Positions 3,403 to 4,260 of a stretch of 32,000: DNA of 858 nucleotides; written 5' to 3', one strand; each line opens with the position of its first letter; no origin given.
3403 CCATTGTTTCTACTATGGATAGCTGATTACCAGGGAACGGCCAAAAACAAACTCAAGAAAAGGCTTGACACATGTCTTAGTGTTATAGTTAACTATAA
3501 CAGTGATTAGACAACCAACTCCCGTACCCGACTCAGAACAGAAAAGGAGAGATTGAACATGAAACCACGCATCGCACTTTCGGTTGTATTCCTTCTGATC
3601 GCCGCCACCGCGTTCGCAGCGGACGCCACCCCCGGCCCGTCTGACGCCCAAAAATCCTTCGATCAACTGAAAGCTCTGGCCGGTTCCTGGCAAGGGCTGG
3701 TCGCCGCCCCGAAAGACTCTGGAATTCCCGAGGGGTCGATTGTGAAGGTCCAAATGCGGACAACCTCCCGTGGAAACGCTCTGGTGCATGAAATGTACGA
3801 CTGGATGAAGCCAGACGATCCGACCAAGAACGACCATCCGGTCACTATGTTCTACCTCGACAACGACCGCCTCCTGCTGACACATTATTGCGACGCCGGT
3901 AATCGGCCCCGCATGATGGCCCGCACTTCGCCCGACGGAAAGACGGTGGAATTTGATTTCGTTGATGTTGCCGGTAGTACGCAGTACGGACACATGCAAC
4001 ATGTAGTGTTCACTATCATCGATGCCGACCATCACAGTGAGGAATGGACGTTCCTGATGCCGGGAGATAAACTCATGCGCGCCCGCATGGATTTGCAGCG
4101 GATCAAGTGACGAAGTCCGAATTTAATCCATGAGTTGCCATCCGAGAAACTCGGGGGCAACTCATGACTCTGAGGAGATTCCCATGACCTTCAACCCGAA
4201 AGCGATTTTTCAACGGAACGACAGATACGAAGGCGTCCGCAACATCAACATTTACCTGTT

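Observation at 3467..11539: One long co-directional operon joins a GntR/ABC exporter module and five extra membrane proteins to an ADO/AAR-like hydrocarbon module; candidate lipid/hydrocarbon synthesis-and-export system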

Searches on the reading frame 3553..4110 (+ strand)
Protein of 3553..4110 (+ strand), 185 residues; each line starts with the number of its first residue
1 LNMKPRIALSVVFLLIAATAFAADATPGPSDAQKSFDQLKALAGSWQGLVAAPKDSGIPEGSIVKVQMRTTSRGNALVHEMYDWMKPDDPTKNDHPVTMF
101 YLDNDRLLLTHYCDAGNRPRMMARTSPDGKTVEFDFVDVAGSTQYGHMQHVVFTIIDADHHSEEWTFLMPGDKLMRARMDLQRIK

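Call 3: search_protein_families(library=pfam, proteins=[window:3553-4110:+], max_evalue=0.01)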
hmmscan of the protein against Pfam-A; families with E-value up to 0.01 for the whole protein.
window:3553-4110:+ (185 aa): 0 families

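Call 5: search_protein_families(library=ncbifam, proteins=[window:3553-4110:+], max_evalue=0.01)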
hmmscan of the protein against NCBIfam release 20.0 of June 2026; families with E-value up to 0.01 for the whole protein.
window:3553-4110:+ (185 aa): 0 families

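Call 43: search_solved_structures(query=A4, max_evalue=1, show_alignments=1)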
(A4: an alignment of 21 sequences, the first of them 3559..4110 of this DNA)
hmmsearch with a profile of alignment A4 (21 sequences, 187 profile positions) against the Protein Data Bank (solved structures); distinct sequences matched with E-value up to 1: 0.
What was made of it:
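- Closest known: Nitrobindin / Rv2717c / OssO-type calycin beta-barrels. Different: No sequence similarity detectable (calls 3, 43).
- Tried and rejected: A profile search of g1 against PDB sequences found nothing (call 43).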

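Call 45: find_homologous_proteins(query=window:3559-4110:+)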
Query window:3559-4110:+ (183 aa): 7087 proteins with E <= 0.001 among 7269 candidates; the best 120 are listed.
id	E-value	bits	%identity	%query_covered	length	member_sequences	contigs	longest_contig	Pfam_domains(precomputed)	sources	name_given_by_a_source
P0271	6.4e-113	393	94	100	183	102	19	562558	-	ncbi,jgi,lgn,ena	jgi:hypothetical protein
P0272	1.9e-106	372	89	100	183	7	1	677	-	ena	-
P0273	7.9e-104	363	88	100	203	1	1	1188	-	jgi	jgi:hypothetical protein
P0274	2.2e-100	352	83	100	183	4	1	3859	-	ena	-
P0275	4.3e-88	312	73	100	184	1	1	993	-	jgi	jgi:hypothetical protein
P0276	2.2e-83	296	73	100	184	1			-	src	-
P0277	4.7e-83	295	72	100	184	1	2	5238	-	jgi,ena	jgi:hypothetical protein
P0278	6.0e-83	295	72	100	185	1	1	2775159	-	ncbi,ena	-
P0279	6.1e-83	295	72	100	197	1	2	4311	-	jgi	jgi:hypothetical protein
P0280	7.5e-83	295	80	85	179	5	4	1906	-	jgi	jgi:hypothetical protein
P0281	7.6e-83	295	72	100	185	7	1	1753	-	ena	-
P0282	4.9e-82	292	72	100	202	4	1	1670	-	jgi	-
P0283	2.0e-81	290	72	100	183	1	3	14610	-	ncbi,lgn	ncbi:MAG: hypothetical protein WB711_02410 [Terriglobales bacterium]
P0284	4.3e-81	289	71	100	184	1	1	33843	-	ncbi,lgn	ncbi:MAG: hypothetical protein WAM78_02695 [Candidatus Sulfotelmatobacter sp.]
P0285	7.5e-81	288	70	100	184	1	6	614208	-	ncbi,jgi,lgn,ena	jgi:hypothetical protein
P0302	3.2e-79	283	72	100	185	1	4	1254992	-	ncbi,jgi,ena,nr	ncbi:MAG TPA: hypothetical protein VNZ03_11735 [Terriglobales bacterium]|jgi:hypothetical protein|nr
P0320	3.0e-77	276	66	100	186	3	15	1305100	-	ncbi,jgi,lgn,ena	ncbi:MAG: hypothetical protein WBV31_06250 [Terriglobales bacterium]|jgi:hypothetical protein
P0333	1.2e-75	271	71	100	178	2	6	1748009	-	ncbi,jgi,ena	jgi:phage tail protein X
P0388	1.4e-73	265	69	100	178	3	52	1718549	-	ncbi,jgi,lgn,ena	ncbi:MAG: hypothetical protein ABR880_19585 [Candidatus Sulfotelmatobacter sp.]|jgi:hypothetical pro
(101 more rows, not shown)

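Call 54: find_encoding_contigs(protein=P0388, flank=8000, max_places=3)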
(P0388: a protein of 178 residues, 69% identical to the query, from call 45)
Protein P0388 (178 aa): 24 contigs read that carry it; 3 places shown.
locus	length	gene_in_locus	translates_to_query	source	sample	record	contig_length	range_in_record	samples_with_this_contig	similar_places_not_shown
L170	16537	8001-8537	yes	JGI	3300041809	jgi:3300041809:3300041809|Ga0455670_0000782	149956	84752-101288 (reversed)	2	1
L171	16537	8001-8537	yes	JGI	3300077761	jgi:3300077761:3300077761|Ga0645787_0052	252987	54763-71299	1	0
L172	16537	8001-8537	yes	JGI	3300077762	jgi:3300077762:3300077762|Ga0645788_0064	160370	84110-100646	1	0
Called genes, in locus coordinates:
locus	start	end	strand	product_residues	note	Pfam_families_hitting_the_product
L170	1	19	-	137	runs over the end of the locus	-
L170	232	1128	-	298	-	PF01370:Epimerase, PF04321:RmlD_sub_bind (faint), PF05368:NmrA, PF13460:NAD_binding_10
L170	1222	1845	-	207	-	PF01613:Flavin_Reduct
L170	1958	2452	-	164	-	PF00210:Ferritin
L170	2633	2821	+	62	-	-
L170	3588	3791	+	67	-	-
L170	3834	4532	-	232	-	PF00027:cNMP_binding, PF13545:HTH_Crp_2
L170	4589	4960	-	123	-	-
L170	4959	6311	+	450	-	PF07690:MFS_1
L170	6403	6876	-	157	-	PF00034:Cytochrom_C (weak), PF13442:Cytochrome_CBB3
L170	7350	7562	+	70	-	-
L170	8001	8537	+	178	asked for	-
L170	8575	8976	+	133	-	PF00392:GntR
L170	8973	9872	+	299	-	PF00005:ABC_tran, PF13304:AAA_21 (weak)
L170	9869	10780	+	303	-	-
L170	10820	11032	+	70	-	-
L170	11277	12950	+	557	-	PF00128:Alpha-amylase, PF16657:Malt_amylase_C, PF23915:SusG_C (weak)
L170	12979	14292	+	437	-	-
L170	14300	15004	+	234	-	PF05552:MS_channel_1st_1 (weak)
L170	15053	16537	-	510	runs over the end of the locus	PF02446:Glyco_hydro_77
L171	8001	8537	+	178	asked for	-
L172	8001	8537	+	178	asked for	-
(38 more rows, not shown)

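Call 55: find_encoding_contigs(protein=P0320, flank=8000, max_places=2)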
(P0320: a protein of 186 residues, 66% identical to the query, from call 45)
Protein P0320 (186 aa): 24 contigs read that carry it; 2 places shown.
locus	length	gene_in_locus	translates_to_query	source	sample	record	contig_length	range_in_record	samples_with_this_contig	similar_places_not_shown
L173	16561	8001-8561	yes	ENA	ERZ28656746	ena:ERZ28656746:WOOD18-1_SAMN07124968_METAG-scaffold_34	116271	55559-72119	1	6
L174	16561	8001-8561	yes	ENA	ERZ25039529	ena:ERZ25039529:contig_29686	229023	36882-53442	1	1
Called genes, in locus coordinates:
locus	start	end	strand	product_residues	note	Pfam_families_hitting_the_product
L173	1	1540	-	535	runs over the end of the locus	PF03544:TonB_C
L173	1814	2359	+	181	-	-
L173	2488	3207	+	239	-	PF04366:Ysc84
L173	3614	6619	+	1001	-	PF00069:Pkinase, PF01636:APH (faint), PF07714:PK_Tyr_Ser-Thr, PF03109:ABC1, PF13676:TIR_2, PF14516:AAA_35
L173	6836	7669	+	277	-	PF05721:PhyH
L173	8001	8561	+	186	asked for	-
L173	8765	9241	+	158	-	PF00392:GntR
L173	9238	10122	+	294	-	PF00005:ABC_tran, PF13304:AAA_21 (weak)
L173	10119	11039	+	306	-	-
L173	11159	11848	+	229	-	PF10067:DUF2306 (weak)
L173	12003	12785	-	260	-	-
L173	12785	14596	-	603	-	PF05120:GvpG (faint), PF09851:SHOCT (faint)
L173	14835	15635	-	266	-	PF00392:GntR, PF07702:UTRA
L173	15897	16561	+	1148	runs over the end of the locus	PF22904:NOMO1-like_2nd (faint), PF13620:CarboxypepD_reg, PF17210:SdrD_B (faint), PF25183:OMP_b-brl_4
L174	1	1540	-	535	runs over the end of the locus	PF03544:TonB_C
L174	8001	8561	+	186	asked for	-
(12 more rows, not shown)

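Call 56: find_encoding_contigs(protein=P0278, flank=7000, max_places=1)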
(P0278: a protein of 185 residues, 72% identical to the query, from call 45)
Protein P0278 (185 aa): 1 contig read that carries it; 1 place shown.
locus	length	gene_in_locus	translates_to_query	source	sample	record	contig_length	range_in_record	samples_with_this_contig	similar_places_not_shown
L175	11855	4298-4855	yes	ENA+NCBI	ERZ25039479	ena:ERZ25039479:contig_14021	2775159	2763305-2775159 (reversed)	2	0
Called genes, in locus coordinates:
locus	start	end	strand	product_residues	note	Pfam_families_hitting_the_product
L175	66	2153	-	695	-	PF00009:GTP_EFTU, PF03144:GTP_EFTU_D2, PF22042:EF-G_D2, PF14492:EFG_III, PF16658:RF3_C (weak), PF03764:EFG_IV, PF00679:EFG_C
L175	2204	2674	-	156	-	PF00177:Ribosomal_S7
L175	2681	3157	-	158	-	-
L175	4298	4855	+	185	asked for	-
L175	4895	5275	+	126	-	PF00392:GntR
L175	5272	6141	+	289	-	PF00005:ABC_tran, PF13304:AAA_21 (weak)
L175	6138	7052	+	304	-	-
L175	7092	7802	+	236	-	-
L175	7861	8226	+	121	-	-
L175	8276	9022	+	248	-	PF14329:DUF4386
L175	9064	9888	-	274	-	PF00990:GGDEF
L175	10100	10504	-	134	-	-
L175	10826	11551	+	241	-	PF07238:PilZ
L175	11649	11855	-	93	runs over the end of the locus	PF00196:GerE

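Call 57: find_encoding_contigs(protein=P0333, flank=7000, max_places=1)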
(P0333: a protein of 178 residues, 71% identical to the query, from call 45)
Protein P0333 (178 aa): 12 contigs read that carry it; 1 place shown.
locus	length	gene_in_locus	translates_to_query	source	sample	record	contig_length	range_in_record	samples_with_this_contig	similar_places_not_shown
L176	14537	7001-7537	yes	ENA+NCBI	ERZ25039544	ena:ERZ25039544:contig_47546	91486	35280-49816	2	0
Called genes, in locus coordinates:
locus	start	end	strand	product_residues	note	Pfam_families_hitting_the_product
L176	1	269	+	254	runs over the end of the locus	-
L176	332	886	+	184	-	PF01872:RibD_C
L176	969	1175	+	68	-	-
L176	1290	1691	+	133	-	PF03795:YCII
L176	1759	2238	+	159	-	PF12840:HTH_20, PF01022:HTH_5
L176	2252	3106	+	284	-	PF01170:UPF0020 (weak), PF05175:MTS (weak), PF01209:Ubie_methyltran, PF13489:Methyltransf_23, PF13847:Methyltransf_31, PF08241:Methyltransf_11, PF08242:Methyltransf_12, PF13649:Methyltransf_25, +4 more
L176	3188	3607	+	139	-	PF01451:LMWPc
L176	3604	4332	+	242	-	PF00230:MIP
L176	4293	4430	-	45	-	-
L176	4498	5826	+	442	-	PF00201:UDPGT (weak), PF04101:Glyco_tran_28_C (faint), PF06722:EryCIII-like_C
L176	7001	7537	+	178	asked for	-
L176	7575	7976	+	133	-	PF00392:GntR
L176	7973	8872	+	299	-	PF00005:ABC_tran, PF13304:AAA_21 (weak)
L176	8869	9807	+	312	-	-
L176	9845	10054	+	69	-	-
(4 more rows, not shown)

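Call 58: find_encoding_contigs(protein=P0302, flank=7000, max_places=1)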
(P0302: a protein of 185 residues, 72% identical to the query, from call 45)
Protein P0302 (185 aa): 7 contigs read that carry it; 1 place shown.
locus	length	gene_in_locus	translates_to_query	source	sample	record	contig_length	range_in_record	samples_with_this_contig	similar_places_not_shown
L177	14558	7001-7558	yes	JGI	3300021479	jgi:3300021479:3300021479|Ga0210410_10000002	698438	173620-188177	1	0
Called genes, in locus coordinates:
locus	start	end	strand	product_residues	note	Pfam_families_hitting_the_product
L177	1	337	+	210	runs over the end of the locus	-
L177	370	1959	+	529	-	PF20154:LNT_N, PF00795:CN_hydrolase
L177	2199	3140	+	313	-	PF03462:PCRF, PF00472:RF-1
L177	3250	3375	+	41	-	-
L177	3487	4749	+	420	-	-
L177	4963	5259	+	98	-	PF13380:CoA_binding_2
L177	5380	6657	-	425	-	PF13185:GAF_2, PF01590:GAF, PF13492:GAF_3 (weak), PF07228:SpoIIE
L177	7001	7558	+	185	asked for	-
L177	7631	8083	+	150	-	-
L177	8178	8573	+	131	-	PF00392:GntR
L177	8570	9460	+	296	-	PF00005:ABC_tran, PF02463:SMC_N (faint), PF13304:AAA_21 (weak)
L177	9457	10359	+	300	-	-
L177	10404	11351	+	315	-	-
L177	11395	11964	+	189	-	PF14329:DUF4386 (weak)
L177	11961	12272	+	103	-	-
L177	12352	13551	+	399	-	PF10067:DUF2306, PF00515:TPR_1 (faint), PF07719:TPR_2 (weak)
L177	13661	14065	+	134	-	PF08818:DUF1801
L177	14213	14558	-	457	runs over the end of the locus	PF05496:RuvB_N, PF00004:AAA, PF07724:AAA_2 (weak), PF07728:AAA_5 (weak), PF13173:AAA_14 (weak), PF20720:nSTAND3 (weak), PF16193:AAA_assoc_2, PF12002:MgsA_C, +1 more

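Call 60: predict_structure(alignment_id=A5)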
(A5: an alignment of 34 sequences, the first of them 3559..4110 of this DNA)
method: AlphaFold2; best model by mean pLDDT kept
length: 183 residues; sequences in the alignment: 34
mean_pLDDT: 81.2   pTM: 0.74
mean pLDDT of the five models: 81.2, 80.6, 58.3, 56.4, 53.9
residues with pLDDT >= 90: 61; 70-90: 79; 50-70: 38; < 50: 5
segments of 3 or more residues with pLDDT < 50: 22-24
pLDDT, mean of each block of 10 residues (from residue 1): 55 56 64 90 86 67 82 85 78 77 90 82 90 92 90 95 89 90 88
secondary structure, 60 per line:
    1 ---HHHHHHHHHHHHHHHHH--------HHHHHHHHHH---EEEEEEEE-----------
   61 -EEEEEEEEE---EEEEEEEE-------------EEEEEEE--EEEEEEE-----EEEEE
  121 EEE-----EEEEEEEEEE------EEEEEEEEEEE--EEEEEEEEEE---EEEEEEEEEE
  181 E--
elements in order: H4-20 H29-38 E42-49 E62-70 E74-81 E95-101 E104-110 E116-123 E129-138 E145-155 E158-167 E171-181
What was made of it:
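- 3553..4110 (+): g1: secreted protein of an uncharacterised family (ATG at 3559 is the likely start); predicted 10-strand nitrobindin/calycin-like beta-barrel with invariant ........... and several invariant His. AF2 model pLDDT 81 (call 60).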

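Call 64: fold_search(model_id=the predicted structure, library=pdb)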
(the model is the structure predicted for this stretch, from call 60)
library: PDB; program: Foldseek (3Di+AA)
matches with E <= 10: 1405; with E <= 0.001: 18
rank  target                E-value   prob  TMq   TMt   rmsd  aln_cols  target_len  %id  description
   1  3wje_B                1.6e-06  1.00  0.56  0.65   5.3       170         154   13  Crystal structure of mutant nitrobindin M75W/H76L/Q96C/M148L/H158L (NB6) from Arabidopsis thaliana (released 2014-04-02)
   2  7bbm                  3.7e-06  1.00  0.56  0.65   5.1       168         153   13  Mutant nitrobindin M75L/H76L/Q96C/M148L (NB4H) from Arabidopsis thaliana with cofactor MnPPIX (released 2021-05-26)
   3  2fr2                  3.7e-06  1.00  0.52  0.58   5.5       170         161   15  Crystal Structure of Rv2717c from M. tuberculosis (released 2006-01-31)
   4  4ymy                  3.9e-06  1.00  0.55  0.63   5.3       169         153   12  Crystal structure of mutant nitrobindin M75A/H76L/Q96C/M148L/H158A (NB11) from Arabidopsis thaliana (released 2015-12-30)
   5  2a13                  4.5e-06  1.00  0.54  0.63   5.4       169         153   12  X-ray structure of protein from Arabidopsis thaliana AT1G79260 (released 2005-07-12)
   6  3wjg                  6.2e-06  1.00  0.55  0.64   5.3       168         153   12  Crystal structure of mutant nitrobindin M75L/H76L/Q96C/M148W/H158L (NB10) from Arabidopsis thaliana (released 2014-04-02)
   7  7sfp                  7.6e-06  1.00  0.61  0.73   4.7       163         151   17  Crystal structure of OssO, a spirocyclase involved in the biosynthesis of ossamycin (released 2022-08-17)
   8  3wje_A                7.6e-06  1.00  0.57  0.66   5.0       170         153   13  Crystal structure of mutant nitrobindin M75W/H76L/Q96C/M148L/H158L (NB6) from Arabidopsis thaliana (released 2014-04-02)
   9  3wjd                  7.6e-06  1.00  0.55  0.64   5.3       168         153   12  Crystal structure of mutant nitrobindin F44W/M75L/H76L/Q96C/M148L/H158L (NB5) from Arabidopsis thaliana (released 2014-04-02)
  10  3wjf_A                2.7e-05  1.00  0.56  0.65   5.3       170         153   12  Crystal structure of mutant nitrobindin M75L/H76L/Q96C/V128W/M148L/H158L (NB9) from Arabidopsis thaliana (released 2014-04-02)
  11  2fwv                  3.2e-05  1.00  0.56  0.55   6.6       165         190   18  Crystal Structure of Rv0813 (released 2006-08-03)
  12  3wjb_A                3.3e-05  1.00  0.54  0.63   5.2       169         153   11  Crystal structure of mutant nitrobindin M75L/H76L/Q96C/M148L/H158L (NB4) from Arabidopsis thaliana (released 2014-04-09)
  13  7sfn_B                5.3e-05  1.00  0.58  0.68   4.9       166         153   13  Crystal structure of OlmO, a spirocyclase involved in the biosynthesis of oligomycin (released 2022-08-17)
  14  3ia8_A                4.3e-04  1.00  0.62  0.69   5.5       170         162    9  The structure of the C-terminal heme nitrobindin domain of THAP domain-containing protein 4 from Homo sapiens (released 2009-07-28)
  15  4xmh_A                5.8e-04  1.00  0.35  0.34  12.0       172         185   13  Crystal structure of nitrophorin 7 from Rhodnius prolixus at pH 7.8 complexed with Gly-Gly-Gly (released 2015-07-29)
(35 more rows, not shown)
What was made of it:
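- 3553..4110 (+): Foldseek matches nitrobindin, Rv2717c and OssO at E~1e-6, TMt 0.58-0.73 (call 64).
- On Nitrobindin/calycin beta-barrel (g1): Foldseek gives E~1e-6 with TM 0.52-0.73 and rmsd about 5 A (calls 60, 64).
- Closest known: Nitrobindin / Rv2717c / OssO-type calycin beta-barrels. Same: Predicted 10-strand barrel preceded by a helix (calls 60, 64).
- g1 is predicted to have a calycin/nitrobindin-type barrel, a fold that often binds hydrophobic ligands or haem (call 64).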

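Call 77: find_encoding_contigs(protein=P0271, flank=10000, max_places=4)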
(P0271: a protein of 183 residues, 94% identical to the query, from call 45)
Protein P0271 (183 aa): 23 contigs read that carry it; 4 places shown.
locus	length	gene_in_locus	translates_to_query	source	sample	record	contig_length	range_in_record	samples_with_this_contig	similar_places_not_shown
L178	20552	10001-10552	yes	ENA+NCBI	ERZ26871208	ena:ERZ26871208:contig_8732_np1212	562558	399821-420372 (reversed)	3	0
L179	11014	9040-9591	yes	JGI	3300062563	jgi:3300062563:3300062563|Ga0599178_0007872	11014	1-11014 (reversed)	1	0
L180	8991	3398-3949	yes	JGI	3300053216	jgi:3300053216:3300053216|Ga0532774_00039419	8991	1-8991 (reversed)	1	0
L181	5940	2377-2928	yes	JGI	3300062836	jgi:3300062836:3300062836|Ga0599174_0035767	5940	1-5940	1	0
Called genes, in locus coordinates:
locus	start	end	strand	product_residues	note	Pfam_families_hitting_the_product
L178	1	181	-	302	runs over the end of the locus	PF00483:NTP_transferase, PF12804:NTP_transf_3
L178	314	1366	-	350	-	PF01073:3Beta_HSD, PF01370:Epimerase, PF02719:Polysacc_synt_2, PF04321:RmlD_sub_bind, PF07993:NAD_binding_4, PF16363:GDP_Man_Dehyd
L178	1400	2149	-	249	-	PF20772:TACO1_YebC_N, PF01709:Transcrip_reg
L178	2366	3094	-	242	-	PF19458:DUF5995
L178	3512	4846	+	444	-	-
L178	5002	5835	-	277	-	PF00165:HTH_AraC (faint), PF12833:HTH_18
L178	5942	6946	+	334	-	PF00753:Lactamase_B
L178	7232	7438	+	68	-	PF01872:RibD_C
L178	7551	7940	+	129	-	-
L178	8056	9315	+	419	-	PF01979:Amidohydro_1, PF07969:Amidohydro_3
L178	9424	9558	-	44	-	-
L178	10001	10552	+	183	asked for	-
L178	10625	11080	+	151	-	-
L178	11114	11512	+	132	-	PF00392:GntR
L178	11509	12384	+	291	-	PF00005:ABC_tran, PF13304:AAA_21 (weak)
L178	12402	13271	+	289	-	-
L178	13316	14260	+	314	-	-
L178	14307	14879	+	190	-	PF14329:DUF4386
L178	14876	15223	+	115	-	-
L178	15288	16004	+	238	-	PF10067:DUF2306 (weak)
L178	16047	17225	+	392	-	PF10067:DUF2306, PF13428:TPR_14 (faint), PF00515:TPR_1 (faint), PF07719:TPR_2 (weak)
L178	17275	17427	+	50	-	-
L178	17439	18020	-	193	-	PF05951:Peptidase_M15_2, PF08291:Peptidase_M15_3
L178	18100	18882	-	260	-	PF00230:MIP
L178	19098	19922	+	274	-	-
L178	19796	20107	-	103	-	-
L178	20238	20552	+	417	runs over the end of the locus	PF00083:Sugar_tr, PF07690:MFS_1, PF00083:Sugar_tr, PF07690:MFS_1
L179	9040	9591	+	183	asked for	-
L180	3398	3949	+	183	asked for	-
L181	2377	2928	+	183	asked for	-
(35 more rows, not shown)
